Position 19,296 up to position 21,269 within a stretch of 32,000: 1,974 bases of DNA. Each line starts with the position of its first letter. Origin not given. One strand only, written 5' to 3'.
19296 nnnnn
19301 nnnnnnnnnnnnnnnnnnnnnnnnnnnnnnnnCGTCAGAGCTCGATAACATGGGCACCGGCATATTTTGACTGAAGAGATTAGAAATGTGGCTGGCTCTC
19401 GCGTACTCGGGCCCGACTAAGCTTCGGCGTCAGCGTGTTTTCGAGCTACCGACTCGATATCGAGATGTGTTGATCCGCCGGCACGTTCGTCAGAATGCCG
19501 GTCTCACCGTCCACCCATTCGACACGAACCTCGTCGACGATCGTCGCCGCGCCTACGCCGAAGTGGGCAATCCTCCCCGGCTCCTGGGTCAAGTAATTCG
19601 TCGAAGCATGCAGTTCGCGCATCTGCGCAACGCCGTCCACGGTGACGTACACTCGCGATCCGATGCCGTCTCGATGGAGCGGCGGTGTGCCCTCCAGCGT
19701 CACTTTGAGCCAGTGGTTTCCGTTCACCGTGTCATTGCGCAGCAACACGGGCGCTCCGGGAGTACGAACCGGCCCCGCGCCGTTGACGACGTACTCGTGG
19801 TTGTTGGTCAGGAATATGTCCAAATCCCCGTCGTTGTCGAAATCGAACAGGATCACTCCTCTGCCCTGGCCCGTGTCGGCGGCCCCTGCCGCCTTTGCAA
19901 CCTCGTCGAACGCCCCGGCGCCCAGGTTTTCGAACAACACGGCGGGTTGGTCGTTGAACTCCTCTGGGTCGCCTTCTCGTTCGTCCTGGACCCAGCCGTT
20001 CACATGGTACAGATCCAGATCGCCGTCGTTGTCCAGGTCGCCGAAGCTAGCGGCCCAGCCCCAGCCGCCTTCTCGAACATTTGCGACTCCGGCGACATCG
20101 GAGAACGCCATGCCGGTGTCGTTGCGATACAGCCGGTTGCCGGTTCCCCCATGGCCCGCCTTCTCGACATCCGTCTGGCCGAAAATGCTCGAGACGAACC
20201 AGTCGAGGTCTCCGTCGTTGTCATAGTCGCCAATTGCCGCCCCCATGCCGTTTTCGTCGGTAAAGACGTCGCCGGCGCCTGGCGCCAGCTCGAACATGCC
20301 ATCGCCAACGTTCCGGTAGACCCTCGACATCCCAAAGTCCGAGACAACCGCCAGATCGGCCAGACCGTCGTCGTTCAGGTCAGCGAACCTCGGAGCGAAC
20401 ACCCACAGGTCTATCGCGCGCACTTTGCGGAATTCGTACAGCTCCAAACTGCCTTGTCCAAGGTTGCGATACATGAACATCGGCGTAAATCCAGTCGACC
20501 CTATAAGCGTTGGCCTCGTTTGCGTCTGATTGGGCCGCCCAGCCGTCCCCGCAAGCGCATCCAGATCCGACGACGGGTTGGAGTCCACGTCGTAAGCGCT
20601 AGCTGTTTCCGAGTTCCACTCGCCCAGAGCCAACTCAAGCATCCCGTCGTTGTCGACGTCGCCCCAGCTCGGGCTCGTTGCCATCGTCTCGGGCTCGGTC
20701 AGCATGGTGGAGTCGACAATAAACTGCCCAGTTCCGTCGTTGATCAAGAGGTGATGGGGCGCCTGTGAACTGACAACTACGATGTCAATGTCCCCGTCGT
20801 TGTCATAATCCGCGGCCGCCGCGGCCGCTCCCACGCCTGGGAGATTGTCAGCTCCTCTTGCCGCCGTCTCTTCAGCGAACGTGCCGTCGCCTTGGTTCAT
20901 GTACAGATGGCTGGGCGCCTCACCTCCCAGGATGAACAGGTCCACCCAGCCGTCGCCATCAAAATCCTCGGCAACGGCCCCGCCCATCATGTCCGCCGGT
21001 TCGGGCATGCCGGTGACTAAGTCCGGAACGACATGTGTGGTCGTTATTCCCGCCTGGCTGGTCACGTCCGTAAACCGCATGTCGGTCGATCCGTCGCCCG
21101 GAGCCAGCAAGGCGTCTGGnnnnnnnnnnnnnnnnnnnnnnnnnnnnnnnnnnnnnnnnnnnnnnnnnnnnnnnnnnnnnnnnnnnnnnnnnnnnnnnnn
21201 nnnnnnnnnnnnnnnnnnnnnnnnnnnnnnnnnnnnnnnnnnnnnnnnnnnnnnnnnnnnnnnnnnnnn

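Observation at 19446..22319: Fusion of a COG0701/ArsP-like permease to a CRTAC1-like seven-motif propeller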

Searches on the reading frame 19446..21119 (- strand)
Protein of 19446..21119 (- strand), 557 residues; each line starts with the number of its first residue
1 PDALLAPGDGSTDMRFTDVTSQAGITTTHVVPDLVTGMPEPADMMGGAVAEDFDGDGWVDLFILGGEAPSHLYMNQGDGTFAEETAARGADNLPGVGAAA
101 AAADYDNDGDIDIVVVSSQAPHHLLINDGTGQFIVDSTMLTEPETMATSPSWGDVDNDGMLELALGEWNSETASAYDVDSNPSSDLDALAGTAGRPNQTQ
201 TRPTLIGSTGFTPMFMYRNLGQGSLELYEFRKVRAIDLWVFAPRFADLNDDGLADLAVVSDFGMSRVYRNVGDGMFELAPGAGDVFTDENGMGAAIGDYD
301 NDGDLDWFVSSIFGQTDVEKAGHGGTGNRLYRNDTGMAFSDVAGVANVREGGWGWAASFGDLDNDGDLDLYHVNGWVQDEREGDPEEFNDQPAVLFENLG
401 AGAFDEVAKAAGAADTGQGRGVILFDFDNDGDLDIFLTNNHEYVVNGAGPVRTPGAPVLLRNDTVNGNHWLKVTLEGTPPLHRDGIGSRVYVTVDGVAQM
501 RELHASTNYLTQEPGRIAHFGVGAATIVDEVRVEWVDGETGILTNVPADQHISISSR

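Call 11: search_solved_structures(query=window:19446-21119:-, max_evalue=0.01)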
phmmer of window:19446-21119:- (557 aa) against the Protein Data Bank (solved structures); distinct sequences matched with E-value up to 0.01: 1.
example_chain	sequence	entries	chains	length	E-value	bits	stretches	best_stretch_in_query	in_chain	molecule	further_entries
9etn_A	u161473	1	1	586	2.5e-15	59.3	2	59-164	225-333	Cartilage acidic protein 1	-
